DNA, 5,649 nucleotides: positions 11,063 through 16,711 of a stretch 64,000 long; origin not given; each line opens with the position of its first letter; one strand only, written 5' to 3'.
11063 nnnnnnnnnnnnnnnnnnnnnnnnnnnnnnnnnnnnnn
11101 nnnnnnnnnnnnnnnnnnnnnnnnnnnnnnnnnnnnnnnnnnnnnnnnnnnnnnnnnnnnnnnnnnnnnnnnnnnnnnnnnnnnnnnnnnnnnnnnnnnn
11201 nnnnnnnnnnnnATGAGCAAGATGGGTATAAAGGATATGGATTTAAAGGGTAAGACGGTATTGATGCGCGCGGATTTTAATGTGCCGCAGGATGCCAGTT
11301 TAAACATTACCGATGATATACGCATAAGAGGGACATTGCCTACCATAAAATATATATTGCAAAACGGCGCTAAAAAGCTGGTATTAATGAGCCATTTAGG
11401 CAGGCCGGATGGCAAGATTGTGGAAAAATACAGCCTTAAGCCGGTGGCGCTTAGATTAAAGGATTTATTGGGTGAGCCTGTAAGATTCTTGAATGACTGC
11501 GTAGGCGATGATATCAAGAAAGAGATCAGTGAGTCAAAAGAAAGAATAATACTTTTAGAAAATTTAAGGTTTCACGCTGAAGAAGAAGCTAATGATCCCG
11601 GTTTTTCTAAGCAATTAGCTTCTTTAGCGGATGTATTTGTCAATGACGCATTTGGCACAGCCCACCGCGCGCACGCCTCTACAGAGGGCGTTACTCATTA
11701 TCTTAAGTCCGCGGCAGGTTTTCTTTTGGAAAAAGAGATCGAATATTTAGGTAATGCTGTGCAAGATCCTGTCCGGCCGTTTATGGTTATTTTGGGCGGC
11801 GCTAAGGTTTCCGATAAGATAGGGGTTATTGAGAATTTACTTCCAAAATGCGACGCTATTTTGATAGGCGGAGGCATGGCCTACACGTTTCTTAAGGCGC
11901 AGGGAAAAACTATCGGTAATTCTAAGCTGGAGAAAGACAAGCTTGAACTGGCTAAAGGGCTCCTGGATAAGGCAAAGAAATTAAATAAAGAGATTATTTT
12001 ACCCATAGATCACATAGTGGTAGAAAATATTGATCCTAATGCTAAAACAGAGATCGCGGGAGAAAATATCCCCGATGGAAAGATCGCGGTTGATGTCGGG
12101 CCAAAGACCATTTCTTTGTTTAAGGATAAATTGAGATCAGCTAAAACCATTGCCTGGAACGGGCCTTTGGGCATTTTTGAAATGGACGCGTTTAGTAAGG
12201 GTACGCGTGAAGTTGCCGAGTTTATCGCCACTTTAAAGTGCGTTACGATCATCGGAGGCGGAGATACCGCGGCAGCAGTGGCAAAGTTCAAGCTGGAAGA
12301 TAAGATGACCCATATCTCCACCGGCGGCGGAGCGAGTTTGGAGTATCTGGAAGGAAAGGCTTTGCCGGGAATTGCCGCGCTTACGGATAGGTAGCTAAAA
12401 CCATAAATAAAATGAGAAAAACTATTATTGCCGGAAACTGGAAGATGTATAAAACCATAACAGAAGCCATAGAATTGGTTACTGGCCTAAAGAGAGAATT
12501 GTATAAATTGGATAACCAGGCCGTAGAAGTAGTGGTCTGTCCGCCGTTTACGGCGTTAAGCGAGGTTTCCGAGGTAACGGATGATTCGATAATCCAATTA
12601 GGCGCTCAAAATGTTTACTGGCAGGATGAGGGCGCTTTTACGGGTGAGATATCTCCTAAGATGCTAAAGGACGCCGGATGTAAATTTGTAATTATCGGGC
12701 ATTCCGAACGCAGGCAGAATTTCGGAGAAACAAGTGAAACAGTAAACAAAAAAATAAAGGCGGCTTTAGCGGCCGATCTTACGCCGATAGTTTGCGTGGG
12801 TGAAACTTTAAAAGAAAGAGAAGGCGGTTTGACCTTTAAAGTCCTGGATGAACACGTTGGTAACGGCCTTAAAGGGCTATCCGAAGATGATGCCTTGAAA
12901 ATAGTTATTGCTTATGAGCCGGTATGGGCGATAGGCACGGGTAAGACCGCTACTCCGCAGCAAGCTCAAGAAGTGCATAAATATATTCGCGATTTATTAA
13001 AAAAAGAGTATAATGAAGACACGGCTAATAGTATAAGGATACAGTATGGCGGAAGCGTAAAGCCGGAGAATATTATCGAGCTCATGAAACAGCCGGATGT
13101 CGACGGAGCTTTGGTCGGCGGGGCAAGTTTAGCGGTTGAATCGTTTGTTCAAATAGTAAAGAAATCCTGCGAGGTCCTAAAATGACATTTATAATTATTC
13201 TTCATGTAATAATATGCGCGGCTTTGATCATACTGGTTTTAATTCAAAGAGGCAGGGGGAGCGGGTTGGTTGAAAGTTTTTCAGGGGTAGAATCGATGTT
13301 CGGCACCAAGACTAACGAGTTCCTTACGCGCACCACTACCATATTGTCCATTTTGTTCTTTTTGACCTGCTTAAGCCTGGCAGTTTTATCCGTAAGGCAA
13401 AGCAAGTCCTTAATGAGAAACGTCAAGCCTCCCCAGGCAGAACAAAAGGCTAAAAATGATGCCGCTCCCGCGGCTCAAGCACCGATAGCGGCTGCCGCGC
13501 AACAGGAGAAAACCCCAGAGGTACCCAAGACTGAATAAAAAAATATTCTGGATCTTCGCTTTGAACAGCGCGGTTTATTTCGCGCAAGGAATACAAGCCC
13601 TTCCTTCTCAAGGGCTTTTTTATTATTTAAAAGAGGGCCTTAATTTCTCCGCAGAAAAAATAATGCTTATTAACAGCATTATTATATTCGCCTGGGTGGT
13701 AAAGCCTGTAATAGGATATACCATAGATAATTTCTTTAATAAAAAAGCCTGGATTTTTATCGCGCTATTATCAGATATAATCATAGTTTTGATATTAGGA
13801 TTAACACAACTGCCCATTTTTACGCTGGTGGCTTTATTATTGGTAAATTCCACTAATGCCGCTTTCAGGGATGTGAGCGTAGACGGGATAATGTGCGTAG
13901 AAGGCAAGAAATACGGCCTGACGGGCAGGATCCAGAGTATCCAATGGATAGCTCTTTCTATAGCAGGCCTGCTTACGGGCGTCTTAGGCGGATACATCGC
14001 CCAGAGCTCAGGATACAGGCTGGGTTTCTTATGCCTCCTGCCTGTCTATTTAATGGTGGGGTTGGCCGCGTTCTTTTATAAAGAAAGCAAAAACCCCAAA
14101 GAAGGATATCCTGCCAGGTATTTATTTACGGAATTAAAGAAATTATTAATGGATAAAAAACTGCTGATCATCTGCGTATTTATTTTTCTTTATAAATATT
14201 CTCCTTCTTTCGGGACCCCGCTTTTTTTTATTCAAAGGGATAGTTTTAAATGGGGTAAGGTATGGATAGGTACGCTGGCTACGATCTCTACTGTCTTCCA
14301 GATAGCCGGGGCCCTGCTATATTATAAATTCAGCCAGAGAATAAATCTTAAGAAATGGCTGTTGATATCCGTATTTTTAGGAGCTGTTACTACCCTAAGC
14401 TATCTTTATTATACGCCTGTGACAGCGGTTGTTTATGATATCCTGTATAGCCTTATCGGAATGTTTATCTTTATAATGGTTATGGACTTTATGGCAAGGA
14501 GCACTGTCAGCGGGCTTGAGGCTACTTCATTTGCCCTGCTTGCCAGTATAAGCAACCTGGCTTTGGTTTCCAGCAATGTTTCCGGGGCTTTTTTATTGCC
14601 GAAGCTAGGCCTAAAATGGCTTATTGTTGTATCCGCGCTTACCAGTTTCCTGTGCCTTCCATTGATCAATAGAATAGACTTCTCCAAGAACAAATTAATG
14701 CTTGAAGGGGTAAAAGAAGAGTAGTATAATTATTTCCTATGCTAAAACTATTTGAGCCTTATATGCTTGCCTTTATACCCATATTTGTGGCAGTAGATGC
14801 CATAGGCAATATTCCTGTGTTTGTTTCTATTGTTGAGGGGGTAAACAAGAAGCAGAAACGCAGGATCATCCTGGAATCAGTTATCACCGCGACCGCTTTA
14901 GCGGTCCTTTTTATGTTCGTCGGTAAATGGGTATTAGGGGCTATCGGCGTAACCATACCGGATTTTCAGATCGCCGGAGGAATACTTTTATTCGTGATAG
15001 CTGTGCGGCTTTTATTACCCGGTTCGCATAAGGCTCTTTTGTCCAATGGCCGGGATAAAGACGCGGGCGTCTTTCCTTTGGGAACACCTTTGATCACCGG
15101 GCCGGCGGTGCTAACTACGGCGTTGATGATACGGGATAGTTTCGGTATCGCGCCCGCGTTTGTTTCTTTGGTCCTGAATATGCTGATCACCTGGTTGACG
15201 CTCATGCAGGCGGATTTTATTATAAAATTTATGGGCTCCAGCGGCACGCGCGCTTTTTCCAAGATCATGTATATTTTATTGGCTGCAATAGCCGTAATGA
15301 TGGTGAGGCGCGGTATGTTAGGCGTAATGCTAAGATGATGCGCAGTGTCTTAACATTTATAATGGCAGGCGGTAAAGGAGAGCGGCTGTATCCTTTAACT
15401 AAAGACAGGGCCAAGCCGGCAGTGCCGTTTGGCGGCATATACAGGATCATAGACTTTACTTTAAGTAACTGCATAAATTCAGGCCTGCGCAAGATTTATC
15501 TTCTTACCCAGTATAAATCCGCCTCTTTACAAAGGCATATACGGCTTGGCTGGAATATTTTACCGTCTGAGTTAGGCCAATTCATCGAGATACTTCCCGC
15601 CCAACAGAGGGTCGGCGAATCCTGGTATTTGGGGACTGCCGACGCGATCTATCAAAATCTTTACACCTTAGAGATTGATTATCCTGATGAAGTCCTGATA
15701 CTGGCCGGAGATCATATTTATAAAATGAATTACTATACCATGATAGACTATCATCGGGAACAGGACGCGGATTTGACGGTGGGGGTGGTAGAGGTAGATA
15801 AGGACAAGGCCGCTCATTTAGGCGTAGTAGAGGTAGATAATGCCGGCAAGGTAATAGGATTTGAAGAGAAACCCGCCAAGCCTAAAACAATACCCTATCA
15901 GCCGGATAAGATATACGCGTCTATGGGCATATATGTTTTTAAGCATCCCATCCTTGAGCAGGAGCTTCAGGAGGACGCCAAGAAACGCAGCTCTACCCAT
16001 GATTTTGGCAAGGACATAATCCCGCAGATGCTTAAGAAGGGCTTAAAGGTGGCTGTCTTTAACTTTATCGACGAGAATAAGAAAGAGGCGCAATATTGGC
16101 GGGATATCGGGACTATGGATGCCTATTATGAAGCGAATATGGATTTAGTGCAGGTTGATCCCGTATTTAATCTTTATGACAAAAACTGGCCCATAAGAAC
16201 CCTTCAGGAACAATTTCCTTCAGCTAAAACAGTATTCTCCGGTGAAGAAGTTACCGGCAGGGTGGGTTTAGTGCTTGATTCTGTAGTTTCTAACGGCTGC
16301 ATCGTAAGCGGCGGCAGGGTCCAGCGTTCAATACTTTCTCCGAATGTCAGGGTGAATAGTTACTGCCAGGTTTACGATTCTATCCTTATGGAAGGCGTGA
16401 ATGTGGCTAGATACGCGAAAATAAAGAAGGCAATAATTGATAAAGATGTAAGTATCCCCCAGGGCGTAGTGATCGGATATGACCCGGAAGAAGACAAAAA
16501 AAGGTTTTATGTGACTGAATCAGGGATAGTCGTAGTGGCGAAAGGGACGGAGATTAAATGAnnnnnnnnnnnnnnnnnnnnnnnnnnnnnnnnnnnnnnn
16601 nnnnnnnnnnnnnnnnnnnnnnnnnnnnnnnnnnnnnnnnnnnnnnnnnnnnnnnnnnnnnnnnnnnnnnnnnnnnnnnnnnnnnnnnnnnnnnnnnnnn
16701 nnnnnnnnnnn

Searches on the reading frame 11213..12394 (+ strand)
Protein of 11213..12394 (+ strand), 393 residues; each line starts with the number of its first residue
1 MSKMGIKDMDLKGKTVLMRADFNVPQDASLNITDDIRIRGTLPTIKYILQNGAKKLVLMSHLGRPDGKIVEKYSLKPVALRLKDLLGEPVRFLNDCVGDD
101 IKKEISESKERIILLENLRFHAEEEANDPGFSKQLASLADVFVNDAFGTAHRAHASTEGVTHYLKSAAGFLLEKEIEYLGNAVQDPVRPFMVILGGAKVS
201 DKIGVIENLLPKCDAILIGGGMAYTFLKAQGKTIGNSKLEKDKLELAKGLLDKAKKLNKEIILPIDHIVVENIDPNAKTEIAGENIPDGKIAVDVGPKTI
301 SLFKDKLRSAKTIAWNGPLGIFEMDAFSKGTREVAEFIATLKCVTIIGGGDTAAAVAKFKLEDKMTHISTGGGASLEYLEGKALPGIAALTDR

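Call 22: search_protein_families(library=ncbifam, proteins=[window:11213-12394:+], max_evalue=0.00001)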
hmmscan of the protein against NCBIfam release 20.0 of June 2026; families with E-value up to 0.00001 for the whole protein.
window:11213-12394:+ (393 aa): 1 family
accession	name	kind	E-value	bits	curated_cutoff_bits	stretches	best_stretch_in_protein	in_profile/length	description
NF010569.0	PRK13962.1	equivalog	9.7e-175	582.4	883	1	1-392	1-393/645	bifunctional phosphoglycerate kinase/triosephosphate isomerase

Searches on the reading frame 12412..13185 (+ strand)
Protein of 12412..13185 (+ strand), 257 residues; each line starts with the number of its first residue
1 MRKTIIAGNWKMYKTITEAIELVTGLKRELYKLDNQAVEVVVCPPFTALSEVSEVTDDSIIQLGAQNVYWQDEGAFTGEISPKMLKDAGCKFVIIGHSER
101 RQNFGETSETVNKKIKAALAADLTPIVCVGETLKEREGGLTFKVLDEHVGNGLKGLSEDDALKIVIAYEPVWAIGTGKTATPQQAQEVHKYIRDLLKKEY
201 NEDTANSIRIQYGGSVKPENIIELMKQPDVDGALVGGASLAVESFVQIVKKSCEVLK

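Call 22: search_protein_families(library=ncbifam, proteins=[window:12412-13185:+], max_evalue=0.00001)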
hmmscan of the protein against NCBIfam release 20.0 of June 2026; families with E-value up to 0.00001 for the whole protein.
window:12412-13185:+ (257 aa): 9 families
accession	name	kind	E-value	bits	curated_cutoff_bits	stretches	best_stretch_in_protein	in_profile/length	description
NF010569.0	PRK13962.1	equivalog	2.5e-108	363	883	1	1-251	396-643/645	bifunctional phosphoglycerate kinase/triosephosphate isomerase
NF000722.0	PRK00042.2-1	equivalog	2.6e-79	266.1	293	1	2-253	2-249/256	triose-phosphate isomerase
TIGR00419.1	tim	equivalog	4.2e-63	213.2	130.6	1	5-241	1-226/228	triose-phosphate isomerase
NF011163.0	PRK14565.1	equivalog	2.3e-59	201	298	1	5-255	4-237/240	triosephosphate isomerase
NF012036.0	PRK15492.1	equivalog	2.9e-57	194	509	1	1-251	2-257/261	triosephosphate isomerase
NF000728.0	PRK00042.3-2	equivalog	1.4e-53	181.8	255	1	5-252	2-229/231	triose-phosphate isomerase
NF011497.0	PRK14905.1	equivalog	1.4e-52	179.2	485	1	3-253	5-260/357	triosephosphate isomerase/PTS system glucose/sucrose-specific transporter subunit IIB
NF000729.0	PRK00042.3-3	equivalog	1.6e-31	109.9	309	1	40-249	37-231/234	triose-phosphate isomerase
NF003302.0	PRK04302.1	subfamily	9.5e-16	58.2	132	1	2-131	2-123/223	triose-phosphate isomerase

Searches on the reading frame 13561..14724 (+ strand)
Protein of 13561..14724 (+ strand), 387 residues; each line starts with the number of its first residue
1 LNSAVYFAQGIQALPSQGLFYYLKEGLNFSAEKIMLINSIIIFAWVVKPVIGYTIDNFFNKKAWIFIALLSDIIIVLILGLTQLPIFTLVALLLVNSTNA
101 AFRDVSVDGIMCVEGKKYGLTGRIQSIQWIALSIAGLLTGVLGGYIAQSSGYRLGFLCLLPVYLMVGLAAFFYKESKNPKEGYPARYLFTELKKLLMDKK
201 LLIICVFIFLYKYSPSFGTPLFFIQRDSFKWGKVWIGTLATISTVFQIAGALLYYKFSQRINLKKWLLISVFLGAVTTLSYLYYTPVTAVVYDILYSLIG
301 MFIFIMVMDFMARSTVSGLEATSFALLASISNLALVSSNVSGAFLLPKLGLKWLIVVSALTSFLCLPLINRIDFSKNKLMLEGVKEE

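Call 23: search_protein_families(library=ncbifam, proteins=[window:13561-14724:+], max_evalue=0.00001)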
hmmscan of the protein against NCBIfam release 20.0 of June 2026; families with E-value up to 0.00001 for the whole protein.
window:13561-14724:+ (387 aa): 2 families
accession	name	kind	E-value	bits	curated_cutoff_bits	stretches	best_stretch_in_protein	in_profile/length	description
TIGR00788.1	fbt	subfamily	3.2e-17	62.6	216.4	1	5-369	34-442/468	folate/biopterin family MFS transporter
TIGR00900.1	2A0121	subfamily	1.1e-06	28.3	319.6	0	46-333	49-347/364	H+ Antiporter protein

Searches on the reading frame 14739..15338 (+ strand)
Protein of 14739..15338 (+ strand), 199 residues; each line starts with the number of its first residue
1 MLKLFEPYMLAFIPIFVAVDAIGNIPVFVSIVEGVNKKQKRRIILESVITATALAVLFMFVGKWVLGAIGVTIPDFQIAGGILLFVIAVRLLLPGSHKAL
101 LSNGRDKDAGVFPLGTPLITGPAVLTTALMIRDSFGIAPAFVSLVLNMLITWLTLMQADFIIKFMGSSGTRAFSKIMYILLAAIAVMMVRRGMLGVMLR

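Call 23: search_protein_families(library=ncbifam, proteins=[window:14739-15338:+], max_evalue=0.00001)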
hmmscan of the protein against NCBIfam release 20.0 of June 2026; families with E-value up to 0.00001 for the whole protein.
window:14739-15338:+ (199 aa): 4 families
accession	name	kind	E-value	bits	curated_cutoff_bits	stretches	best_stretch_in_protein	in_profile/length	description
TIGR00427.1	TIGR00427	subfamily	2.2e-37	128.8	99.2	1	4-193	3-201/201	NAAT family transporter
NF008010.0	PRK10739.1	equivalog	6.1e-26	91.6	215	1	13-193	9-191/197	YhgN family NAAT transporter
NF008228.0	PRK10995.1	equivalog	5.5e-20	71.5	162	1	1-197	1-217/223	MarC family NAAT transporter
NF008320.0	PRK11111.1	equivalog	2.1e-19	69.7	216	1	7-196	10-209/215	YchE family NAAT transporter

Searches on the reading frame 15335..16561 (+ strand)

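Call 23: search_protein_families(library=ncbifam, proteins=[window:15335-16561:+], max_evalue=0.00001)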
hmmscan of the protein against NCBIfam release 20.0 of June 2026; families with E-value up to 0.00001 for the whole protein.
window:15335-16561:+ (408 aa): 20 families
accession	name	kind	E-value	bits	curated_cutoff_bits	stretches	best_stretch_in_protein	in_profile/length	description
NF001947.0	PRK00725.1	subfamily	8.7e-174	578.2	470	1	2-403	14-416/426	glucose-1-phosphate adenylyltransferase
NF002023.0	PRK00844.1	subfamily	1.4e-162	541.2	458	1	2-406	4-407/408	glucose-1-phosphate adenylyltransferase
TIGR02091.1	glgC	equivalog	4.4e-145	483.3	424.9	1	5-381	1-363/364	glucose-1-phosphate adenylyltransferase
NF003670.0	PRK05293.1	equivalog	1.1e-114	383.3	470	1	2-404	2-372/382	glucose-1-phosphate adenylyltransferase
NF002772.0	PRK02862.1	equivalog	1.1e-104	350.5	537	1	2-352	1-345/429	glucose-1-phosphate adenylyltransferase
TIGR02092.1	glgD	equivalog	2.9e-45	154.9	236.6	1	8-380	6-354/370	glucose-1-phosphate adenylyltransferase subunit GlgD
NF052502.1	man1P_GTase_Rv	exception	2.3e-37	128.7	440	1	8-374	4-324/352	mannose-1-phosphate guanylyltransferase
TIGR03992.1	Arch_glmU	subfamily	4.2e-24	85.2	292.1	1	7-379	3-332/393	bifunctional sugar-1-phosphate nucleotidylyltransferase/acetyltransferase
NF041313.1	UDPGP_AglF_Halo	equivalog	5e-16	58.9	400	1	8-185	4-164/234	UTP--glucose-1-phosphate uridylyltransferase AglF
TIGR01208.1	rmlA_long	equivalog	2e-14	53.3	320.25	1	8-272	3-235/353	glucose-1-phosphate thymidylyltransferase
NF041173.1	Sug_nt_acttase_Thmprot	equivalog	1.1e-12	47.6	600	1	8-380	4-333/405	bifunctional sugar-1-phosphate nucleotidylyltransferase/acetyltransferase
TIGR01207.1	rmlA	equivalog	1.5e-12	47.2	360.65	1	8-269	3-234/286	glucose-1-phosphate thymidylyltransferase RfbA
NF012024.0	PRK15480.1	equivalog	1.6e-09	37.3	588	1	7-209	6-186/292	glucose-1-phosphate thymidylyltransferase RfbA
TIGR01173.1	glmU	equivalog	4.2e-09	35.8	366.85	1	94-374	70-341/452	bifunctional UDP-N-acetylglucosamine diphosphorylase/glucosamine-1-phosphate N-acetyltransferase GlmU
NF010934.1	PRK14354.1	equivalog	4.8e-09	35.2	450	0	98-246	72-216/447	bifunctional UDP-N-acetylglucosamine diphosphorylase/glucosamine-1-phosphate N-acetyltransferase GlmU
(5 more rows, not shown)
